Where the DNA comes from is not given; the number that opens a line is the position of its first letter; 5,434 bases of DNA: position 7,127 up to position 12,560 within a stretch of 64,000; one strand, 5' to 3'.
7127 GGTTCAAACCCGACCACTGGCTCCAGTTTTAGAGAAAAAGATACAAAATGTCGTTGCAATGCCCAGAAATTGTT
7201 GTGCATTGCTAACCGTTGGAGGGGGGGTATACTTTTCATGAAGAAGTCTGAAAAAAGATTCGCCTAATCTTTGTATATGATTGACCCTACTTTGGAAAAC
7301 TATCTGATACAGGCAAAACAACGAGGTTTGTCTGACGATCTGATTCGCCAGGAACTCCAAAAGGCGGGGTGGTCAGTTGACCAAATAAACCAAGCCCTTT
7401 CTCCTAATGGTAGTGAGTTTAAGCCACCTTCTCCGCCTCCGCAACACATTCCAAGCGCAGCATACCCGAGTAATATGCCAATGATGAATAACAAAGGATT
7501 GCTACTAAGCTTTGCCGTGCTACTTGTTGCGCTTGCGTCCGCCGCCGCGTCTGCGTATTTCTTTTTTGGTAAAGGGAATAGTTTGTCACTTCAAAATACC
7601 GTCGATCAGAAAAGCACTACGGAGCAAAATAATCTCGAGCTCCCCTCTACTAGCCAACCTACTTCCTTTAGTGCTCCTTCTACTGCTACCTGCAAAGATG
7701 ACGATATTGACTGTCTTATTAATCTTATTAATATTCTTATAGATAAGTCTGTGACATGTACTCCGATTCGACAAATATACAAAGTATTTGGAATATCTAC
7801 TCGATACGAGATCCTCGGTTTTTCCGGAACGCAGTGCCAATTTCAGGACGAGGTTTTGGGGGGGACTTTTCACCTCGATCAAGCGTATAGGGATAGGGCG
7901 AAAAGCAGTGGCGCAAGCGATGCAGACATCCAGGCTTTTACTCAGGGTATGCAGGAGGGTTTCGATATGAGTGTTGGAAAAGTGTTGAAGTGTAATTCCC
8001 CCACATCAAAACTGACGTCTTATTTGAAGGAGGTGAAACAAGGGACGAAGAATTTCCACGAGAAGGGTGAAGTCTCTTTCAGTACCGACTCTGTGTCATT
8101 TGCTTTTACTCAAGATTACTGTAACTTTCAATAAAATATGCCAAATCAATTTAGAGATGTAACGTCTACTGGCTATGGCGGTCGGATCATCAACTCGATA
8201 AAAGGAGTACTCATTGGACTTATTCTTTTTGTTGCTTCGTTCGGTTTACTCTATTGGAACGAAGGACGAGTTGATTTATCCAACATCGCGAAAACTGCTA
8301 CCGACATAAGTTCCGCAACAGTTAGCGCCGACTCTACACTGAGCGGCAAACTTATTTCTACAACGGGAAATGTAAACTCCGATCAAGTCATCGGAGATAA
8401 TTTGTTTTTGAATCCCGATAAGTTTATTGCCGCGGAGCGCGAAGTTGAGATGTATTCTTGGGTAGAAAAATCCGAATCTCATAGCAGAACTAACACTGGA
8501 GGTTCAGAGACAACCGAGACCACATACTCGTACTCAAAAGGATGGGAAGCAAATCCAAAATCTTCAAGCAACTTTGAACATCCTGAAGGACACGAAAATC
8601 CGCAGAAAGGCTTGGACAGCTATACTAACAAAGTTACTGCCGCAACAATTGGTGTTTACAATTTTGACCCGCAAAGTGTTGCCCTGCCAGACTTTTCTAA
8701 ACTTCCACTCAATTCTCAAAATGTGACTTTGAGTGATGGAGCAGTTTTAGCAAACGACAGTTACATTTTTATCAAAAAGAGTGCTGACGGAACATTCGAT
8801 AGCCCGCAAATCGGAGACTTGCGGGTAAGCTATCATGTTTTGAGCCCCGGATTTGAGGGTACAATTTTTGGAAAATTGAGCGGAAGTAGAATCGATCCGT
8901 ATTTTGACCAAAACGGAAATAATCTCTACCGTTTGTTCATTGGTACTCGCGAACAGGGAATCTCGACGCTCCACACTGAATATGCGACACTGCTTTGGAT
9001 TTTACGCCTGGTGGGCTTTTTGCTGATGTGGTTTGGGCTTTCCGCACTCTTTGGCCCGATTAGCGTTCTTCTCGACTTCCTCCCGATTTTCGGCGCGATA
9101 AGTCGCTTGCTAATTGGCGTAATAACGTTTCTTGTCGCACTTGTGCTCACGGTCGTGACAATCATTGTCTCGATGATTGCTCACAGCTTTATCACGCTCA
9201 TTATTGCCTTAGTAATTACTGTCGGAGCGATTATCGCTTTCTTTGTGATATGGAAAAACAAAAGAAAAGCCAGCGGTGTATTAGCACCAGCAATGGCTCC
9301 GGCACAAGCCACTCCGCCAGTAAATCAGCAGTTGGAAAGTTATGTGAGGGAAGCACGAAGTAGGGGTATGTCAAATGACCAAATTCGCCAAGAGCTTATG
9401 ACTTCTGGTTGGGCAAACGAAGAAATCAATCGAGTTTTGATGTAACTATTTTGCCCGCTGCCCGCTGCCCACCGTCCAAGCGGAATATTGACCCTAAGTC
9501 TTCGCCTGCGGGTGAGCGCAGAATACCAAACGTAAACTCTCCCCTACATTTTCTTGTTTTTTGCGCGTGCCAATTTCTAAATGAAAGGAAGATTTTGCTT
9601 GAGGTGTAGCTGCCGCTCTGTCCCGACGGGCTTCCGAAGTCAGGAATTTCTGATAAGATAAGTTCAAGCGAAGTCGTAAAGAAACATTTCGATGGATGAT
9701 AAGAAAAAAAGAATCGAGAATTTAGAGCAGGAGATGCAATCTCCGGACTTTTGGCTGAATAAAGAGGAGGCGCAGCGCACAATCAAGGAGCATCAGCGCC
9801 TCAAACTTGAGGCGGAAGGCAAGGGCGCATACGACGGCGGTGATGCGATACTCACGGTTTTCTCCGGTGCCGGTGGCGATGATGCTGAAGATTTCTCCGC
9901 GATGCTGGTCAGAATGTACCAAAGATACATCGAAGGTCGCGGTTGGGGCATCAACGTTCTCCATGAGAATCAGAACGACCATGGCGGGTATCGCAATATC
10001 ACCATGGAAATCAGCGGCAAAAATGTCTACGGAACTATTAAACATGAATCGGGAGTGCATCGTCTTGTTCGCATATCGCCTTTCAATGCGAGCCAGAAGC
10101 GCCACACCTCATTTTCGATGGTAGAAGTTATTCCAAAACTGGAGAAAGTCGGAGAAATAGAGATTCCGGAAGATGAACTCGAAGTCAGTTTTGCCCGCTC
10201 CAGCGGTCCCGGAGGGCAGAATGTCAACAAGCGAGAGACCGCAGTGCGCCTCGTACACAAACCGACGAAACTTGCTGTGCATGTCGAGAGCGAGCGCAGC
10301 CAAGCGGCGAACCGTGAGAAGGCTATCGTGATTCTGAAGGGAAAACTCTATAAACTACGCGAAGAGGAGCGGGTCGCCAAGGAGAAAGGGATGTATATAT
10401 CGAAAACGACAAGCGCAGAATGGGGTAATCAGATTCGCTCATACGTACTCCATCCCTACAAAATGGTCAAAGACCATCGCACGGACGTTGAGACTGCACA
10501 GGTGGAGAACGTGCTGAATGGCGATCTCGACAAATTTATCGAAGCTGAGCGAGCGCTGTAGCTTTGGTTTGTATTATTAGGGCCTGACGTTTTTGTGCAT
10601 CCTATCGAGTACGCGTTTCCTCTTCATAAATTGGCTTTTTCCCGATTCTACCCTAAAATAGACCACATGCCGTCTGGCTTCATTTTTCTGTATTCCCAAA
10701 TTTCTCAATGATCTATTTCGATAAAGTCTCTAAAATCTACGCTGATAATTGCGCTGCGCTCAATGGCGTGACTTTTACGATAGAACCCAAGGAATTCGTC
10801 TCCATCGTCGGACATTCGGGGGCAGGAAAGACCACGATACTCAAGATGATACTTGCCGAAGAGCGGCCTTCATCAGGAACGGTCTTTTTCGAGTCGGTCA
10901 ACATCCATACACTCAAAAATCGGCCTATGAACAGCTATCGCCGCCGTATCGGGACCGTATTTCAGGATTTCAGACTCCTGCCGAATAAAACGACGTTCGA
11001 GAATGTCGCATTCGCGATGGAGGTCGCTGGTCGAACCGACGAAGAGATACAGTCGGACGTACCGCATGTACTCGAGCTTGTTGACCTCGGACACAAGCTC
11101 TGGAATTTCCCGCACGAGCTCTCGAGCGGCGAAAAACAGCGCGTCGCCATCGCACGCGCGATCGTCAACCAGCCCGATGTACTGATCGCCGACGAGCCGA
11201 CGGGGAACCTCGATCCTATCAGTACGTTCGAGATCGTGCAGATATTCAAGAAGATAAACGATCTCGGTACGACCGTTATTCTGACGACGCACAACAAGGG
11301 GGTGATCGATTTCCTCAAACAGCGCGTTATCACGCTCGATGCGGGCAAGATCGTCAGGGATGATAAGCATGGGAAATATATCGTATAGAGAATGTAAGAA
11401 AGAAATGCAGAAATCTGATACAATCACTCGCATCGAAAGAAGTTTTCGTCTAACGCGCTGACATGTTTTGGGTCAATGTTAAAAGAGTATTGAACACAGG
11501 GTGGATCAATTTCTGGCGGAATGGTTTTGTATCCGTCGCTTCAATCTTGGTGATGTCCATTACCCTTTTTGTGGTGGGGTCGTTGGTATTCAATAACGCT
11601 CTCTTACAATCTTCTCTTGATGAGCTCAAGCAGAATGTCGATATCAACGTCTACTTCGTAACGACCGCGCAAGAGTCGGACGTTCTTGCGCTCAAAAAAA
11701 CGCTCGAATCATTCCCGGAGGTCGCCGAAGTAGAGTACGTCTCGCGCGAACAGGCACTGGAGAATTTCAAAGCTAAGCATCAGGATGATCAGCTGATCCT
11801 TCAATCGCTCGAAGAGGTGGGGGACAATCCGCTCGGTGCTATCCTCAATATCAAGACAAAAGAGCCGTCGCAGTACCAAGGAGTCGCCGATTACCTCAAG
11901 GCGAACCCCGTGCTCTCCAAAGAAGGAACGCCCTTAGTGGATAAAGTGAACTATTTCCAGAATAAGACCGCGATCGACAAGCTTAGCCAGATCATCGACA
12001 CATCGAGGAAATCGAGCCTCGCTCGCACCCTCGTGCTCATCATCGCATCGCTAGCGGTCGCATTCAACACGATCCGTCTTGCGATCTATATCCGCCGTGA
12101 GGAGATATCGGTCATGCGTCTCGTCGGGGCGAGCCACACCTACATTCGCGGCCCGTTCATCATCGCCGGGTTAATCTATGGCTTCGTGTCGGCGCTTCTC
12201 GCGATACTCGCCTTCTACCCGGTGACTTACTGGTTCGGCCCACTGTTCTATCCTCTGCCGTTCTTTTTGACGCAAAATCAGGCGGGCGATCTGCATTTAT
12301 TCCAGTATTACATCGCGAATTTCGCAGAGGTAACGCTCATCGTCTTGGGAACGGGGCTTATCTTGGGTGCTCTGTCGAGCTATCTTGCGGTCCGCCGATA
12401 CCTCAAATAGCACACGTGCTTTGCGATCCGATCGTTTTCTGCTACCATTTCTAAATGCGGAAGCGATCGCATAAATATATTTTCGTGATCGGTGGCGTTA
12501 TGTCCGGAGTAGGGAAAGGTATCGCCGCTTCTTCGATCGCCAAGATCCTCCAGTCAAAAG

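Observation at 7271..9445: Shared ~35-residue cytoplasmic helical GW motif on three membrane proteins across two AT-rich islands (possible UBA-like three-helix module)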

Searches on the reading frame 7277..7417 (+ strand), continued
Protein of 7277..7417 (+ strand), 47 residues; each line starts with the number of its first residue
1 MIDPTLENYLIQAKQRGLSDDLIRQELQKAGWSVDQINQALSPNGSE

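Call 54: fold_search(model_id=the predicted structure, library=pdb)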
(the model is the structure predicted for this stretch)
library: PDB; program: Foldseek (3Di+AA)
matches with E <= 10: 49; with E <= 0.001: 0
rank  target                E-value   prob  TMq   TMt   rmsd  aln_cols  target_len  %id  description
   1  4bxu_MODEL_1_A        1.5e+00  0.66  0.65  0.47   3.2        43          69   23  Structure of Pex14 in complex with Pex5 LVxEF motif (released 2013-11-27)
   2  2y4q_MODEL_1_A        2.9e+00  0.41  0.65  0.43   2.9        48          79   21  Solution structure of the EF-hand domain of Human Polycystin 2 (released 2011-12-21)
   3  6s7m_B                3.8e+00  0.21  0.52  0.41   2.7        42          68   28  Structure of parasitic PEX14 in complex with a benzo[b]thiophene-7-carboxylic acid. (released 2020-07-15)
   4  8cwy_A                3.8e+00  0.11  0.45  0.07   6.6        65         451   22  Accurate computational design of genetically encoded 3D protein crystals (released 2023-11-01)
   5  5oml_B                4.3e+00  0.20  0.54  0.42   2.6        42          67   28  Crystal structure of Trypanosoma Brucei PEX14 N-terminal domain in complex with small molecules to investigate the wat (released 2019-03-06)
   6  2lc2_MODEL_1_A        5.0e+00  0.14  0.49  0.28   3.6        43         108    9  Solution structure of the RXLR effector P. capsici AVR3a4 (released 2011-08-03)
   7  1tc3_C                5.3e+00  0.21  0.60  0.57   4.0        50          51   18  TRANSPOSASE TC3A1-65 FROM CAENORHABDITIS ELEGANS (released 1997-11-21)
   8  6spt                  5.3e+00  0.16  0.54  0.41   2.6        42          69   28  High resolution crystal structure of N-terminal domain of PEX14 from Trypanosoma brucei in complex with the fist compoun (released 2020-01-01)
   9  2r0q_D                5.3e+00  0.15  0.53  0.17   3.2        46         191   15  Crystal structure of a serine recombinase- DNA regulatory complex (released 2008-04-01)
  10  4fcy_A                5.7e+00  0.25  0.67  0.09   3.7        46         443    6  Crystal structure of the bacteriophage Mu transpososome (released 2012-11-07)
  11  4fcy_B                5.7e+00  0.25  0.67  0.08   3.6        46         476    6  Crystal structure of the bacteriophage Mu transpososome (released 2012-11-07)
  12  5xt2_E                5.7e+00  0.20  0.54  0.15   2.5        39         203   26  Crystal structures of full-length FixJ from B. japonicum crystallized in space group P212121 (released 2018-05-23)
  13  1pvp_A                5.7e+00  0.15  0.43  0.07   4.3        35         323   28  BASIS FOR A SWITCH IN SUBSTRATE SPECIFICITY: CRYSTAL STRUCTURE OF SELECTED VARIANT OF CRE SITE-SPECIFIC RECOMBINASE, A (released 2004-02-17)
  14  7mwr_B                6.0e+00  0.08  0.46  0.12   6.8        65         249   22  Structure of De Novo designed beta sheet heterodimer LHD101A53/B4 (released 2022-01-19)
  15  4xvn_F                6.5e+00  0.21  0.61  0.25   2.7        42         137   14  Crystal structure of the small terminase from thermophilic phage G20C (released 2016-02-10)
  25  2dal_MODEL_1_A        7.4e+00  0.08  0.42  0.35   9.2        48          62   12  Solution Structure of the Novel Identified UBA-like Domain in the N-terminal of Human Fas Associated Factor 1  (released 2006-06-14)
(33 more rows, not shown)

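Call 58: search_protein_families(library=pfam, proteins=[P0003, P0007, P0012, P0060, P0036], max_evalue=0.0001)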
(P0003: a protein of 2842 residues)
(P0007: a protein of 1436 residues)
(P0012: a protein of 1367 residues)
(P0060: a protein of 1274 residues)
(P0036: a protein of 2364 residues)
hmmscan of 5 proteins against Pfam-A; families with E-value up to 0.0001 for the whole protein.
P0003 (2842 aa): 3 families
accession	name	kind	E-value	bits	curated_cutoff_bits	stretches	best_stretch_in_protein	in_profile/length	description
PF19077.6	Big_13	-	4e-16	59.8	27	0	1319-1378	43-101/102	Bacterial Ig-like domain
PF13750.12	Big_3_3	-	3e-05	24.2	27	0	937-1039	5-108/157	Bacterial Ig-like domain (group 3)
PF00690.31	Cation_ATPase_N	-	4e-05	23.6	20.4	0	2611-2643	3-35/69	Cation transporter/ATPase, N-terminus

P0007 (1436 aa): 2 families
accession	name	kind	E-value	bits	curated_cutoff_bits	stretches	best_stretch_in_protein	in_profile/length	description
PF05048.19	NosD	-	4.3e-09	36.6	23.6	1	88-267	3-187/212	Periplasmic copper-binding protein (NosD)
PF19077.6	Big_13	-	2.9e-05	24.9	27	1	479-549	33-102/102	Bacterial Ig-like domain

P0012 (1367 aa): 0 families

P0060 (1274 aa): 2 families
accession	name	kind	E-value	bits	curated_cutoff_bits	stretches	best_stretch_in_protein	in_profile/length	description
PF13229.12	Beta_helix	-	7.7e-14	52.1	25.9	2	494-646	3-146/158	Right handed beta helix region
PF05048.19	NosD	-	1.1e-10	41.8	23.6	2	174-338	15-169/212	Periplasmic copper-binding protein (NosD)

P0036 (2364 aa): 6 families
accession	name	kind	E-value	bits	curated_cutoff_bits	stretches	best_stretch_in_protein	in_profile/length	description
PF17963.7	Big_9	-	5.9e-11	43.5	23.6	1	1545-1640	1-89/89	Bacterial Ig domain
PF17892.7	Cadherin_5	-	4e-09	36.6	26.5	0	1545-1641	2-97/98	Cadherin-like domain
PF17957.7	Big_7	-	4.5e-08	34.1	24.1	1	1148-1223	1-70/70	Bacterial Ig domain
PF19077.6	Big_13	-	1.8e-06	28.8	27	0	1212-1242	70-101/102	Bacterial Ig-like domain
PF15418.12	DUF4625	-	1.5e-05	25.7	27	0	460-563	10-120/131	Domain of unknown function (DUF4625)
PF17803.7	Cadherin_4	-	9.7e-05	23.2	25.1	1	1636-1682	2-51/71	Bacterial cadherin-like domain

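Call 70: search_protein_families(library=ncbifam, alignment_id=A3, max_evalue=0.1)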
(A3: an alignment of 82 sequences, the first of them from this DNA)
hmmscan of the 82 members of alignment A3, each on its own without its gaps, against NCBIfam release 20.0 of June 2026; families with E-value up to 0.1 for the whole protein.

A. member 1, seq(47 aa): 1 family
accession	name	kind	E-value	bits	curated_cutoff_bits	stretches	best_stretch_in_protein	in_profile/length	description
NF001057.0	PRK00117.3-3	equivalog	0.017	15.2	146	1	7-42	57-92/151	recombination regulator RecX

B. families by the number of members that match (of 82 scanned): 22 families
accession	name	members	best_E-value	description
NF002897.0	PRK03430.1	19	0.0007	DUF494 family protein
NF001057.0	PRK00117.3-3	19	0.0011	recombination regulator RecX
NF001054.0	PRK00117.2-1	12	0.0054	recombination regulator RecX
TIGR01033.1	TIGR01033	7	0.0099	YebC/PmpR family DNA-binding transcriptional regulator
NF001030.0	PRK00110.1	4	0.0072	YebC/PmpR family DNA-binding transcriptional regulator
NF033919.1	PA2779_fam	2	0.024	PA2779 family protein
NF002759.0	PRK02813.1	2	0.044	M18 family aminopeptidase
NF033900.0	T4SS_IcmE_DotG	2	0.056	type IVB secretion system protein DotG/IcmE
NF041639.1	YicS_fam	2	0.058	YicS family protein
TIGR00778.1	ahpD_dom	1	0.013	alkylhydroperoxidase AhpD family core domain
NF045469.1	Opp1B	1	0.023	nickel/cobalt ABC transporter permease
NF001065.0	PRK00117.5-5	1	0.027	recombination regulator RecX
NF001052.0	PRK00117.1-1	1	0.041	recombination regulator RecX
NF040499.1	Bdr_N_group1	1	0.051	Bdr family repetitive protein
TIGR02425.1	decarb_PcaC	1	0.053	4-carboxymuconolactone decarboxylase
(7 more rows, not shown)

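Call 83: search_protein_families(library=pfam, proteins=[L007:2156-3595:+, L007:3617-4801:+, L007:4813-5925:+, L007:5998-6693:+, L007:6683-7351:+, L007:7348-8634:-, L008:3049-3996:+, L008:4122-4889:+, L008:5300-5923:+, L008:5986-7134:+], max_evalue=0.00001)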
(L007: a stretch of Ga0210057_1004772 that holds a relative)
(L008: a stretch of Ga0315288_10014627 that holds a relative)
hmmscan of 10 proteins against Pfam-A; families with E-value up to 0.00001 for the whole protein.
L007:2156-3595:+ (479 aa): 0 families

L007:3617-4801:+ (394 aa): 0 families

L007:4813-5925:+ (370 aa): 1 family
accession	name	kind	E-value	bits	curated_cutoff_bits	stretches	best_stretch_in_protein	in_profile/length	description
PF07995.17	GSDH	-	4.1e-86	289.7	25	1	54-344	1-329/332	Glucose / Sorbosone dehydrogenase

L007:5998-6693:+ (231 aa): 1 family
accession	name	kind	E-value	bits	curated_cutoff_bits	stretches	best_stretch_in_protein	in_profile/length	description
PF23951.1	DUF7282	-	5.5e-07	30.2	27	1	121-224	7-105/112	Domain of unknown function (DUF7282)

L007:6683-7351:+ (222 aa): 0 families

L007:7348-8634:- (428 aa): 0 families

L008:3049-3996:+ (315 aa): 1 family
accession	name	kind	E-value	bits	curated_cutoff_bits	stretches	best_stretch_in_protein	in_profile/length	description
PF13365.12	Trypsin_2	-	4e-09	37.8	27.6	1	117-284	10-141/144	Trypsin-like peptidase domain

L008:4122-4889:+ (255 aa): 1 family
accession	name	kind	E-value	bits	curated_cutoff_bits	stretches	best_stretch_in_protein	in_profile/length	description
PF13517.12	FG-GAP_3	-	9.1e-06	26.6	26.9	0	151-224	1-60/61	FG-GAP-like repeat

L008:5300-5923:+ (207 aa): 1 family
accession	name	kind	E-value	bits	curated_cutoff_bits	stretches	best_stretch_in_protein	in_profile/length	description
PF03703.20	bPH_2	-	1.1e-17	64.4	22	1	111-190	1-77/78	Bacterial PH domain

L008:5986-7134:+ (382 aa): 0 families

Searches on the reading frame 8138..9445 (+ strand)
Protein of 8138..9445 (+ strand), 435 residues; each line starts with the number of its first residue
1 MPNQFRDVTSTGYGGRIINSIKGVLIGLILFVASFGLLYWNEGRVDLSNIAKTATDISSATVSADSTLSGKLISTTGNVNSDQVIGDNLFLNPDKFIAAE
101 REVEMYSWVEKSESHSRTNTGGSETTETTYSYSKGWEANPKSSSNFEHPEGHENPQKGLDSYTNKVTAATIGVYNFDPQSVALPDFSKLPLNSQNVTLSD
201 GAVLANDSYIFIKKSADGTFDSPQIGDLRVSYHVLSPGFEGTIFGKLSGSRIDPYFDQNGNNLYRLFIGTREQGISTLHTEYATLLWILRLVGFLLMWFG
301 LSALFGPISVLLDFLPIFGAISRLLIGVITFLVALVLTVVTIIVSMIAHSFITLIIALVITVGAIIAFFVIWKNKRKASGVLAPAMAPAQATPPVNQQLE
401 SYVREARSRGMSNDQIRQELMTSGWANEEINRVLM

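Call 3: search_protein_families(library=pfam, proteins=[window:8138-9445:+], max_evalue=1)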
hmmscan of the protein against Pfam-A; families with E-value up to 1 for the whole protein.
window:8138-9445:+ (435 aa): 7 families
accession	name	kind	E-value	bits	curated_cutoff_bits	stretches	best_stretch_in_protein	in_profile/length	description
PF07787.17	TMEM43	-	1.9e-55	188.4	23.3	1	105-349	1-248/250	Transmembrane protein 43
PF24299.1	DUF7483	-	0.015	14.9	27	1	49-152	108-209/330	Domain of unknown function (DUF7483)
PF23933.1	DUF7269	-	0.13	12.8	29.1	1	326-420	1-94/162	Family of unknown function (DUF7269)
PF10112.14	Halogen_Hydrol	-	0.16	12.4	29.8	1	329-377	2-50/191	5-bromo-4-chloroindolyl phosphate hydrolysis protein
PF01874.21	CitG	-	0.19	11.7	27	1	18-114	82-168/284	ATP:dephospho-CoA triphosphoribosyl transferase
PF02631.22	RecX_HTH2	-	0.22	12.2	26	1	400-433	7-41/42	RecX, second three-helix domain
PF00335.26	Tetraspanin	-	0.79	9.8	32.1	1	285-408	8-117/225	Tetraspanin family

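Call 4: search_protein_families(library=ncbifam, proteins=[window:8138-9445:+], max_evalue=1)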
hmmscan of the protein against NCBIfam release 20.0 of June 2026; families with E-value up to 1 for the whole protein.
window:8138-9445:+ (435 aa): 3 families
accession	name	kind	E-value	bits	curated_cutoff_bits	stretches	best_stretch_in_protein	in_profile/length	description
TIGR00806.1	rfc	equivalog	0.015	14.1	227.4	1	323-427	388-499/511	reduced folate carrier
NF052519.1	ExpolsacRepExoX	equivalog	0.034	14.5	140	1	323-379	5-62/96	exopolysaccharide production repressor ExoX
NF047839.1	PspM_Rv2743c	equivalog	0.037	13.9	80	1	331-411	21-98/220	phage shock envelope stress response protein PspM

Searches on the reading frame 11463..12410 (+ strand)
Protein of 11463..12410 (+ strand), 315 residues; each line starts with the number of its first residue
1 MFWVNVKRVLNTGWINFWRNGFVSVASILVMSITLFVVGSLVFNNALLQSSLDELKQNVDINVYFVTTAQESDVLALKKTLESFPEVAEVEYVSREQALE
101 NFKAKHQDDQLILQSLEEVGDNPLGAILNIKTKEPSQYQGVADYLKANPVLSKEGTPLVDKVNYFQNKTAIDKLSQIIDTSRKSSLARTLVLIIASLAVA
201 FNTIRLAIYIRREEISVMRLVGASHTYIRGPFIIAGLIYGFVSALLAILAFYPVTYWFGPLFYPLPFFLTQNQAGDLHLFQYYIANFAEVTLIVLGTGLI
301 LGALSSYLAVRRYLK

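Call 42: search_protein_families(library=pfam, proteins=[window:11463-12410:+], max_evalue=0.00001)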
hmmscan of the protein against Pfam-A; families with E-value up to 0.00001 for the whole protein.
window:11463-12410:+ (315 aa): 2 families
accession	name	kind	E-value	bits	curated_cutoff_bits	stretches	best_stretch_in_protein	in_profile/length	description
PF18075.7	FtsX_ECD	-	2.8e-19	70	23.5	1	59-149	1-91/96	FtsX extracellular domain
PF02687.27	FtsX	-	3.2e-11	43.8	25.5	1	190-314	5-116/120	FtsX-like permease C-terminal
